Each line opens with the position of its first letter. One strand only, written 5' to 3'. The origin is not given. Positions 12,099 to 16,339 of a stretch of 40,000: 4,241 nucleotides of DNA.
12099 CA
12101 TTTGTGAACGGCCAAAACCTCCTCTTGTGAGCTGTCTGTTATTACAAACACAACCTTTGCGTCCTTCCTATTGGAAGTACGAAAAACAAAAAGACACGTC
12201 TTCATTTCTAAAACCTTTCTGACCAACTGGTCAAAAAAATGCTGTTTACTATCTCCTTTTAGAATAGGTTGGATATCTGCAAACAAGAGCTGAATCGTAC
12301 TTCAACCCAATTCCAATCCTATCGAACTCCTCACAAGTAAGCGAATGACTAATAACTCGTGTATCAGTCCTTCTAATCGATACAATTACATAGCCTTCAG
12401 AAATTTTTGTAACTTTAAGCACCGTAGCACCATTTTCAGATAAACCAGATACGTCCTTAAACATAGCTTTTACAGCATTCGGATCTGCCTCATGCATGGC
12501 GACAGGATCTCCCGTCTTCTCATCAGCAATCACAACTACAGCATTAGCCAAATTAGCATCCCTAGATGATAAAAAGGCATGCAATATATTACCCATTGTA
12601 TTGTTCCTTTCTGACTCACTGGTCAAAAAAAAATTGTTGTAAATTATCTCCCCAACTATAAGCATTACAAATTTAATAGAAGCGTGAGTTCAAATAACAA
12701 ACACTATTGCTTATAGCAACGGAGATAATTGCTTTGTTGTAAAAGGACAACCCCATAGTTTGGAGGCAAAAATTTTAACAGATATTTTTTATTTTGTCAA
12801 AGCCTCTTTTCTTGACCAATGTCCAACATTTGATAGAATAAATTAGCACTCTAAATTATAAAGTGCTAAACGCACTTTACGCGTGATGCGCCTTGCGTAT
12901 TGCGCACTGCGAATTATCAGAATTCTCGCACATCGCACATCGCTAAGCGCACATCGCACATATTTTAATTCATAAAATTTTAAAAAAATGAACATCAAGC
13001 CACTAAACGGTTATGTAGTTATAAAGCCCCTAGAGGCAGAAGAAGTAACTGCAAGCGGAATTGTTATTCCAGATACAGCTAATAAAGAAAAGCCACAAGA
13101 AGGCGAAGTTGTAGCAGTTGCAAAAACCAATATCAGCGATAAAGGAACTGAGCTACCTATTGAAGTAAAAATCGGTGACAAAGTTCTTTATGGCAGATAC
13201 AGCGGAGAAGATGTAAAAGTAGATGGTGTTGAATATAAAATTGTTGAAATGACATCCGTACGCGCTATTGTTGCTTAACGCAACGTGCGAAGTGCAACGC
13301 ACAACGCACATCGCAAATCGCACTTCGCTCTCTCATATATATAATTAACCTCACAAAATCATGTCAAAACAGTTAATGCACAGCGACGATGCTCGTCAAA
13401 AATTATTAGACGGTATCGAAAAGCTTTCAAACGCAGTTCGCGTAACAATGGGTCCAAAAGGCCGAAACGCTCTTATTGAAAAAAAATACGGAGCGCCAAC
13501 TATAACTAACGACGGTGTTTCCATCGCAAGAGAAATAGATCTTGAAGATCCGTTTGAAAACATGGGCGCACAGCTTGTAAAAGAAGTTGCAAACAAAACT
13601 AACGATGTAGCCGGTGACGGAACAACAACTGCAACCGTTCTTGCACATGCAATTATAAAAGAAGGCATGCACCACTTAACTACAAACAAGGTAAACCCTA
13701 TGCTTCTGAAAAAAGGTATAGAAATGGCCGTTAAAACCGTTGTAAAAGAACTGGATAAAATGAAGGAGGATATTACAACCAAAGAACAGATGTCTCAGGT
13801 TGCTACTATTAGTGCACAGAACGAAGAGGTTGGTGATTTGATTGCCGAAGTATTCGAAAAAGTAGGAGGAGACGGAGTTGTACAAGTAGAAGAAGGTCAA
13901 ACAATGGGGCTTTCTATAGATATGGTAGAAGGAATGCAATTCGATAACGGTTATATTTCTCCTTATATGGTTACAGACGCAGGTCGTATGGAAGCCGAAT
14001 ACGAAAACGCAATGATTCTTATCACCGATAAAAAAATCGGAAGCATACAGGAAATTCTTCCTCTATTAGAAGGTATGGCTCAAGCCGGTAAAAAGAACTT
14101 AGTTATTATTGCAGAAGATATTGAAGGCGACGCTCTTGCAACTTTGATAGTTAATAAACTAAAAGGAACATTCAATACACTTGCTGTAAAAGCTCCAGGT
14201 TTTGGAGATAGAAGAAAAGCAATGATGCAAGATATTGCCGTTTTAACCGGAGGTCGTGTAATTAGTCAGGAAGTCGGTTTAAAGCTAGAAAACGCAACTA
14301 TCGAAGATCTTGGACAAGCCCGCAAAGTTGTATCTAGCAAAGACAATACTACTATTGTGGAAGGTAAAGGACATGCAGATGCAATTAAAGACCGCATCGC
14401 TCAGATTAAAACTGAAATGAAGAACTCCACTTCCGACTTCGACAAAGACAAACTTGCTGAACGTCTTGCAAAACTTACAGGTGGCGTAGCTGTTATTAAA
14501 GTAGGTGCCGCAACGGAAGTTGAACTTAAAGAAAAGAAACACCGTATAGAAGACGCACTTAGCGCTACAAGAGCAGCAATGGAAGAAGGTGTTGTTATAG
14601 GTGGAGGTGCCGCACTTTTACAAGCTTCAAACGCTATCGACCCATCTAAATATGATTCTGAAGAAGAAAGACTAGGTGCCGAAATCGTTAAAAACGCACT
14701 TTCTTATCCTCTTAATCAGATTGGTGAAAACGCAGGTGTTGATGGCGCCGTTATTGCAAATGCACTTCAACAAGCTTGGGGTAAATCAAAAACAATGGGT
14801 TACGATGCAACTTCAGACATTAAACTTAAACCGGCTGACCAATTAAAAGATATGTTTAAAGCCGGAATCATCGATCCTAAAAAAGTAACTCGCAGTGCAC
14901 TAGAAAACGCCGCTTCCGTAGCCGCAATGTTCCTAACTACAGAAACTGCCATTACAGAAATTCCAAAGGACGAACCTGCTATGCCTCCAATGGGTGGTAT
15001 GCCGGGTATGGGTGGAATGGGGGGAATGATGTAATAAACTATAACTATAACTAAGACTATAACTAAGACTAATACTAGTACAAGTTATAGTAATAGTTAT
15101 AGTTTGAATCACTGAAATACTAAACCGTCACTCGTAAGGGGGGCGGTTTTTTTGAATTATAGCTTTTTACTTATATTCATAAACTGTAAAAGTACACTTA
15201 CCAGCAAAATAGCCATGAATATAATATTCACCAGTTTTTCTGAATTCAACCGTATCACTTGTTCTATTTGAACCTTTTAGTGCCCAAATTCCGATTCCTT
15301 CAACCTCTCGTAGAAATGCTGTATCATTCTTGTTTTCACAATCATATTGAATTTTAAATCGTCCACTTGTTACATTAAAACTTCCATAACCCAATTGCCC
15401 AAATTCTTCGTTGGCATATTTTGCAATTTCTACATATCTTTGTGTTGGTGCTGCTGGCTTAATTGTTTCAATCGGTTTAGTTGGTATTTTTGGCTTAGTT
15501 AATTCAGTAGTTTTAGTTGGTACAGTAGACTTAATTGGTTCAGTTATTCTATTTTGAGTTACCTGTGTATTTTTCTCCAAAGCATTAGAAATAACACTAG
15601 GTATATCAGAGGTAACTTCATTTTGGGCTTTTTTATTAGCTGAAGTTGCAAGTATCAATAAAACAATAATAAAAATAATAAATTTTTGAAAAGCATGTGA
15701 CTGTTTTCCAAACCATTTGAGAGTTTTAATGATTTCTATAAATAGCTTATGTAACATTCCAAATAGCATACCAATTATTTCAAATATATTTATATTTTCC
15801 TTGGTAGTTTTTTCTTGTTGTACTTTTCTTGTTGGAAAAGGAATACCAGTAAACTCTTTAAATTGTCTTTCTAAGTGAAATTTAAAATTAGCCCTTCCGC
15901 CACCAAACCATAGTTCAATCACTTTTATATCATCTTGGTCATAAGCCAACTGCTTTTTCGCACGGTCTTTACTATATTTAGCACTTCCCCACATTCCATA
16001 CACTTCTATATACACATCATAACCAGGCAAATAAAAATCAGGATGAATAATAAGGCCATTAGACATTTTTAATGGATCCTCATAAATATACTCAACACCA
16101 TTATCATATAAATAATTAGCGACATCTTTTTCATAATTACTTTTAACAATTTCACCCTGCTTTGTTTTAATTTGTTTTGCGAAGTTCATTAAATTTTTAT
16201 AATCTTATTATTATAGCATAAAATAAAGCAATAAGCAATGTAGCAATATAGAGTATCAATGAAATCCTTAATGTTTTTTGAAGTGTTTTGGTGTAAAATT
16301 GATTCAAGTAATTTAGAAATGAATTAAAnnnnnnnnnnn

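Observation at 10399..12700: GC-elevated tandem array of four paralogous small proteins of unknown family plus a fifth unrelated gene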

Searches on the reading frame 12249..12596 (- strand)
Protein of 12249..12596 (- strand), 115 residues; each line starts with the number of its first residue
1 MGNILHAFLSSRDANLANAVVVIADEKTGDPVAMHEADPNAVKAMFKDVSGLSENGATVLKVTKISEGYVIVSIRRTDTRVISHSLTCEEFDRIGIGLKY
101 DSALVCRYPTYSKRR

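Call 3: search_protein_families(library=pfam, max_evalue=1, proteins=[window:12249-12596:-])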
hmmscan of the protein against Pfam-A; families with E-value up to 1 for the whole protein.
window:12249-12596:- (115 aa): 0 families

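Call 7: find_homologous_proteins(query=A1, max_evalue=0.01)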
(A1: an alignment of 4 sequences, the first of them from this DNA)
Query A1 (4 sequences) (115 aa, profile of the alignment): 4 proteins with E <= 0.01 among 452 candidates.
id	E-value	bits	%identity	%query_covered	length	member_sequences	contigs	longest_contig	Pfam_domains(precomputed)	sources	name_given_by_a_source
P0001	9.3e-41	156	100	100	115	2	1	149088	-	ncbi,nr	ncbi:hypothetical protein JW758_01385 [Candidatus Peregrinibacteria bacterium]|nr:hypothetical prote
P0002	2.0e-38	149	23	70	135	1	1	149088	-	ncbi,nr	ncbi:hypothetical protein JW758_01380 [Candidatus Peregrinibacteria bacterium]|nr:hypothetical prote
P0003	5.7e-38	147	-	-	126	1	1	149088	-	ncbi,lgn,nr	ncbi:hypothetical protein JW758_01375 [Candidatus Peregrinibacteria bacterium]|nr:hypothetical prote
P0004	4.1e-12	64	-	-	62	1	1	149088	-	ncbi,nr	ncbi:hypothetical protein JW758_01370 [Candidatus Peregrinibacteria bacterium]|nr:hypothetical prote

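Call 11: search_protein_families(library=phrogs, max_evalue=1, proteins=[window:12249-12596:-])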
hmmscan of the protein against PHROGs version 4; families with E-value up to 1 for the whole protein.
window:12249-12596:- (115 aa): 1 family
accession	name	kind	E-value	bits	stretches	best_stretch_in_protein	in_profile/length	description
phrog_1887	-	tail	0.11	12.3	1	22-92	274-350/670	tail protein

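Call 12: search_protein_families(library=padloc, max_evalue=1, proteins=[window:12249-12596:-])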
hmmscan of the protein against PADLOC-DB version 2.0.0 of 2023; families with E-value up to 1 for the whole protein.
window:12249-12596:- (115 aa): 0 families

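Call 13: search_protein_families(library=ncbifam, max_evalue=1, proteins=[window:12249-12596:-])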
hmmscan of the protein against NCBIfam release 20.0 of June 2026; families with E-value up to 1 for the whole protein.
window:12249-12596:- (115 aa): 1 family
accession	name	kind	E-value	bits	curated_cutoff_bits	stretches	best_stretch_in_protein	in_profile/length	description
NF045659.1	DiMArgaseDdahMtb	equivalog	0.095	11.9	300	1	18-98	187-266/283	dimethylargininase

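Call 17: predict_structure(alignment_id=A1)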
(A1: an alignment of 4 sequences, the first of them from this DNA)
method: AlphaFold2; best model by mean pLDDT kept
length: 115 residues; sequences in the alignment: 4
mean_pLDDT: 75.2   pTM: 0.63
mean pLDDT of the five models: 75.2, 46.9, 45.8, 44.3, 38.0
residues with pLDDT >= 90: 0; 70-90: 91; 50-70: 20; < 50: 4
segments of 3 or more residues with pLDDT < 50: 112-115
pLDDT, mean of each block of 10 residues (from residue 1): 76 79 81 80 74 76 81 76 82 71 69 41
secondary structure, 60 per line:
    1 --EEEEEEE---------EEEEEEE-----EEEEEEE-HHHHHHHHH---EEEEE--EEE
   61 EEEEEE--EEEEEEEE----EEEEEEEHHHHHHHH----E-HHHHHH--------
elements in order: E3-9 E19-25 E31-37 H39-47 E51-55 E58-66 E69-76 E81-87 H88-95 H102-107
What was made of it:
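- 12249..12596 (-): Paralog A, 115 aa (NCBI JW758_01385). AF2 model pLDDT 75 (call 17).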

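Call 18: search_protein_representatives(alignment_id=A1)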
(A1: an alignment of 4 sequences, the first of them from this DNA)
Query: 4 sequences, 115 profile positions. Proteins with E-value up to 0.001 (for the whole library): 4; up to 1e-10: 4; up to 1e-30: 3. The best 4 are listed.
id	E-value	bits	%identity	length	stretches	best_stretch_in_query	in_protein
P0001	2.9e-41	156.2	-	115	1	1-115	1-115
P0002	6.4e-39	148.6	-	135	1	1-109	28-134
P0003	1.8e-38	147.2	-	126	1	2-115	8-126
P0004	1.3e-12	63.8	-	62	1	1-55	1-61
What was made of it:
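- Tried and rejected: The four-paralog profile, searched against 5.8e9 clustered proteins and 1.84e9 representatives with full HMMER, returned only self hits (calls 7, 18).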

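Call 24: fold_search(model_id=the predicted structure, library=pdb)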
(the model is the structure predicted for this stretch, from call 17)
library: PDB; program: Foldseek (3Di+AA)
matches with E <= 10: 907; with E <= 0.001: 0
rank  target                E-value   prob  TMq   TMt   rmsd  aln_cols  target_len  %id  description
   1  4wv7_B                1.2e-01  0.20  0.24  0.21  11.5       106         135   14  HEAT SHOCK PROTEIN 70 SUBSTRATE BINDING DOMAIN WITH COVALENTLY LINKED NOVOLACTONE (released 2015-01-14)
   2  4xjr_B                1.3e-01  0.63  0.29  0.09  11.8        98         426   13  The catalytic mechanism of human parainfluenza virus type 3 haemagglutinin-neuraminidase revealed (released 2015-02-11)
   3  9b2w_D                1.7e-01  0.57  0.28  0.08  11.8       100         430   13  PIV3 HN with Fab 13 (released 2024-12-04)
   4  2y8f_C                2.7e-01  0.57  0.38  0.39   6.1       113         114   10  Structure of the Ran-binding domain from human RanBP3 (wild type) (released 2011-02-16)
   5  3qnj_A                3.2e-01  0.15  0.24  0.15  11.5       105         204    8  Crystal structure of the substrate binding domain of E.coli DnaK in complex with the antimicrobial peptide oncocin (released 2011-03-23)
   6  7az8_A                3.2e-01  0.15  0.22  0.08  17.5       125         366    8  DNA polymerase sliding clamp from Escherichia coli with peptide 43 bound (released 2021-12-01)
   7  9p3g_A                3.6e-01  0.35  0.26  0.09  11.8        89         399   19  Structure of M. thermoresistible Rv3035 (released 2026-03-04)
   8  3vu4_A                3.8e-01  0.21  0.22  0.10  10.6       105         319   11  Crystal structure of Kluyvelomyces marxianus Hsv2 (released 2012-07-04)
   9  7azd_D                3.8e-01  0.14  0.20  0.09  17.0       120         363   10  DNA polymerase sliding clamp from Escherichia coli with peptide 20 bound (released 2021-12-01)
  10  7azl_A                3.8e-01  0.14  0.22  0.08  17.0       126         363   10  DNA polymerase sliding clamp from Escherichia coli with peptide 38 bound (released 2021-12-01)
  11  1v2i_A                4.0e-01  0.47  0.29  0.09  11.1        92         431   13  Structure of the hemagglutinin-neuraminidase from human parainfluenza virus type III (released 2004-02-03)
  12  8tzh_A                4.0e-01  0.20  0.24  0.03  14.8       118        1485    8  Structure of full-length LRRK2 bound to MLi-2 (I2020T mutant) (released 2023-12-06)
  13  2pys_A                4.0e-01  0.18  0.22  0.24  12.3       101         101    9  Crystal Structure of a Five Site Mutated Cyanovirin-N with a Mannose Dimer Bound at 1.8 A Resolution (released 2007-07-31)
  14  7az8_B                4.0e-01  0.15  0.21  0.08  17.0       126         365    9  DNA polymerase sliding clamp from Escherichia coli with peptide 43 bound (released 2021-12-01)
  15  4ozx                  4.2e-01  0.28  0.28  0.13  10.8       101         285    9  Crystal Structure of the alginate lyase from Klebsiella pneumoniae (released 2015-03-04)
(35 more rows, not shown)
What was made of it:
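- Closest known: PH-like beta-sandwich domains. Same: These are the best-TM matches in PDB (call 24).
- Tried and rejected: Foldseek against PDB found nothing significant (call 24).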

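Call 28: fold_search(model_id=the predicted structure, library=viral)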
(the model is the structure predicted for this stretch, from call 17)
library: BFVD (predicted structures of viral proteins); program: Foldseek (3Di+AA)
matches with E <= 10: 1252; with E <= 0.001: 0
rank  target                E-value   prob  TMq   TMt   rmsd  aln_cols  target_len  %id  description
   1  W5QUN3                6.8e-03  1.00  0.56  0.53   4.1       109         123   11  Uncharacterized protein [Bacillus phage BPS10C]
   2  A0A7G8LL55            9.4e-03  0.98  0.36  0.31   8.7       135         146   12  Uncharacterized protein [Gordonia phage JKSyngboy]
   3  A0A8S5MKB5            1.1e-02  1.00  0.54  0.44   6.3       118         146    8  Uncharacterized protein [Siphoviridae sp. ctrpg19]
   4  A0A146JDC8            1.3e-02  0.98  0.37  0.43  11.9       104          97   13  (no name in the UniProt tables at hand)
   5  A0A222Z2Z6            1.5e-02  1.00  0.61  0.53   3.3       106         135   11  Uncharacterized protein [Bacillus phage PPIsBest]
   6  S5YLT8                1.9e-02  1.00  0.49  0.43  10.6       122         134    8  Uncharacterized protein [Mycobacterium phage Dylan]
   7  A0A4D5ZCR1            2.3e-02  0.77  0.33  0.24  20.1       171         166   10  Uncharacterized protein [Burkholderia phage BcepSaruman]
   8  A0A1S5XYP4            3.0e-02  1.00  0.53  0.57   4.3       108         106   15  (no name in the UniProt tables at hand)
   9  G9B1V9                3.1e-02  0.99  0.47  0.42  12.1       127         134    9  Gp208 [Bacillus phage W.Ph.]
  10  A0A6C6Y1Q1            3.5e-02  0.99  0.47  0.31  11.1       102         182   10  Uncharacterized protein [Escherichia phage nataliec]
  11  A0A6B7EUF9            3.9e-02  0.97  0.45  0.25   8.3       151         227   12  (no name in the UniProt tables at hand)
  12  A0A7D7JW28            4.1e-02  0.97  0.41  0.36   7.9        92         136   14  (no name in the UniProt tables at hand)
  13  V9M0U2                4.9e-02  0.63  0.31  0.13  16.6       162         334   10  Uncharacterized protein [Vibrio phage VP4B]
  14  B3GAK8                5.7e-02  0.63  0.28  0.09  11.0        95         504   13  AMDV2_9 [uncultured virus]
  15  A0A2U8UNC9            6.8e-02  0.85  0.37  0.36  10.7       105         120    8  Uncharacterized protein [Streptomyces phage Ibantik]
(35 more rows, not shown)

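Call 44: find_related_loci(query=A1, collection=viral_contigs, flank=5000)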
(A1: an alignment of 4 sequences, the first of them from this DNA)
Query A1 (115 aa) in viral_contigs; peptide patterns used: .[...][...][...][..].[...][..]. (x = any residue, [..] = any of these).
42 stretches matched a pattern, but none encodes a relative of the query by tblastn (E <= 1e-3).

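Call 80: search_dna_similar(query=window:12249-12596:-, collection=phages, mode=protein, max_evalue=10, max_rows=15)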
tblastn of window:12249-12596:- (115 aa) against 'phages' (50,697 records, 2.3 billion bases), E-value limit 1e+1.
Records with a match: 127; places in all: 127; records where one place covers at least 80% of the query: 0.
Best place of each record, by identity: <60% 127.
By first word of the organism name: Klebsiella 121; Providencia 2; Aeromonas 2; Escherichia 1; Bacteriophage 1.
By host as written in the record: Klebsiella pneumoniae 72; - 14; Klebsiella pneumoniae OMCS-22-1557 6; Klebsiella michiganensis 3; Klebsiella pneumoniae 1210 3; Providencia stuartii PS3 2; Klebsiella pneumoniae B-7850 2; Aeromonas hydrophila 2; and 20 more.
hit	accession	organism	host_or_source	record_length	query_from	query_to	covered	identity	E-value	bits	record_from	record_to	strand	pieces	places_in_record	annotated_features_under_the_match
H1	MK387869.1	Providencia phage vB_PstP_PS3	Providencia stuartii PS3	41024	6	40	30%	44.4%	4e+0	32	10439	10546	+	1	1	metallophosphoesterase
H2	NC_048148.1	Providencia phage vB_PstP_PS3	Providencia stuartii PS3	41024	6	40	30%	44.4%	4e+0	32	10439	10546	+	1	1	metallo-phosphoesterase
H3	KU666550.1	Klebsiella phage KpV71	Klebsiella pneumoniae B-7850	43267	7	40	30%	45.7%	1e+0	34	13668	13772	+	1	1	hypothetical protein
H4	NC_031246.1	Klebsiella phage KpV71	Klebsiella pneumoniae B-7850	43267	7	40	30%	45.7%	1e+0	34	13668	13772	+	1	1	metallo-phosphoesterase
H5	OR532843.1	Klebsiella phage RCIP0049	Klebsiella pneumoniae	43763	7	40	30%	45.7%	1e+0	34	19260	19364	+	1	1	hypothetical protein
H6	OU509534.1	Klebsiella pneumoniae phage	not known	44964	7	40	30%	45.7%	1e+0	34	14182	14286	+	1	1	record has no annotation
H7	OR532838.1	Klebsiella phage RCIP0044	Klebsiella pneumoniae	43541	7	40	30%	45.7%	1e+0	34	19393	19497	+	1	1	hypothetical protein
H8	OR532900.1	Klebsiella phage RCIP0106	Klebsiella pneumoniae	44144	7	40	30%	45.7%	1e+0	34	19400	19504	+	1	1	hypothetical protein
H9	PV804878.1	Klebsiella phage RMN1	Klebsiella pneumoniae ST147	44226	7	40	30%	45.7%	1e+0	34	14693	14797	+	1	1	phosphoesterase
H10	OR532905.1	Klebsiella phage RCIP0111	Klebsiella pneumoniae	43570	7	40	30%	45.7%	1e+0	34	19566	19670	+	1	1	hypothetical protein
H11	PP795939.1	Klebsiella phage BUCT822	Klebsiella pneumoniae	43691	7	40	30%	45.7%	1e+0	34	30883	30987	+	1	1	hypothetical protein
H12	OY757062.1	Klebsiella phage vB_Ko_K66PH128C1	-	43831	7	40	30%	45.7%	1e+0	34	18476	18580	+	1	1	metallo-phosphoesterase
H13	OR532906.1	Klebsiella phage RCIP0112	Klebsiella pneumoniae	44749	7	40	30%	45.7%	1e+0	34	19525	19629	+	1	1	hypothetical protein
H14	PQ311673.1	Klebsiella phage vB_KpnP_ZX22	Klebsiella pneumoniae 111-2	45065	7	40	30%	45.7%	1e+0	34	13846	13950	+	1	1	putative endonuclease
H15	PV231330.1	Klebsiella phage KX1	Klebsiella pneumoniae ATCC 700603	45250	7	40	30%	45.7%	1e+0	34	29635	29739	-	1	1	KX1_34: hypothetical protein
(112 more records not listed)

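Call 89: find_encoding_contigs(protein=P0003, flank=4000, max_places=6)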
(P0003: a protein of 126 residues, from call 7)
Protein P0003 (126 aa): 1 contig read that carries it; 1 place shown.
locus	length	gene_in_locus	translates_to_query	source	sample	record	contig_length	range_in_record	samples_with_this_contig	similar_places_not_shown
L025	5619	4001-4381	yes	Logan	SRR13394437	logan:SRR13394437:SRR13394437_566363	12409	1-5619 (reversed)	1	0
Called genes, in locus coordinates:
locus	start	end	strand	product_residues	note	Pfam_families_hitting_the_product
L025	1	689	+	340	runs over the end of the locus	-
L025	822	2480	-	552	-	PF00118:Cpn60_TCP1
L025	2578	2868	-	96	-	PF00166:Cpn10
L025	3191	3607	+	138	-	-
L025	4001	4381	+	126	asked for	-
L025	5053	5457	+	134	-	-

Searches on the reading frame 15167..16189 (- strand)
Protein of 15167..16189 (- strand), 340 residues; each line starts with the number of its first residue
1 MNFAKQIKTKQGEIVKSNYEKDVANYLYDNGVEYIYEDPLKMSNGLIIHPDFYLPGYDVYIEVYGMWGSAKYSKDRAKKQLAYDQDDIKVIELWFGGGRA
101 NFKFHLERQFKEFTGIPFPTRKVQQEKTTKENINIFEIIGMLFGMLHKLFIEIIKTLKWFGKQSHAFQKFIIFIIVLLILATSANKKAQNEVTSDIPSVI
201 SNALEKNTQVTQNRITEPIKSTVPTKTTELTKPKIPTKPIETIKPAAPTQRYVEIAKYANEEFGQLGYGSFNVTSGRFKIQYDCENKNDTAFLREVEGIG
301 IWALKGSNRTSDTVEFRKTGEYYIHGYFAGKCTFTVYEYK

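Call 26: search_protein_families(library=pfam, max_evalue=0.001, proteins=[window:15167-16189:-])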
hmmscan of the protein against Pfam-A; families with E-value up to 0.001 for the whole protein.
window:15167-16189:- (340 aa): 0 families

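Call 77: search_protein_families(library=padloc, max_evalue=0.001, proteins=[window:15167-16189:-])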
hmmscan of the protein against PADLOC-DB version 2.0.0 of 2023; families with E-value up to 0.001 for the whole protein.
window:15167-16189:- (340 aa): 4 families
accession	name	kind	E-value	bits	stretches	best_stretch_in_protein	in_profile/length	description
PDLC01150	HEAT_CxxC_PDDEXK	-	1.6e-16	58.4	1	3-94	179-269/288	HEAT_CxxC_PD-DEXK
PDLC05067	PDC-S69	-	6.9e-16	56.7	1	3-93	177-265/289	-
PDLC05065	PDC-S68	-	1.1e-11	41.3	1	8-90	1101-1185/1221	-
PDLC05066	PDC-S68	-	3.8e-10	36.4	1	5-85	1092-1174/1202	-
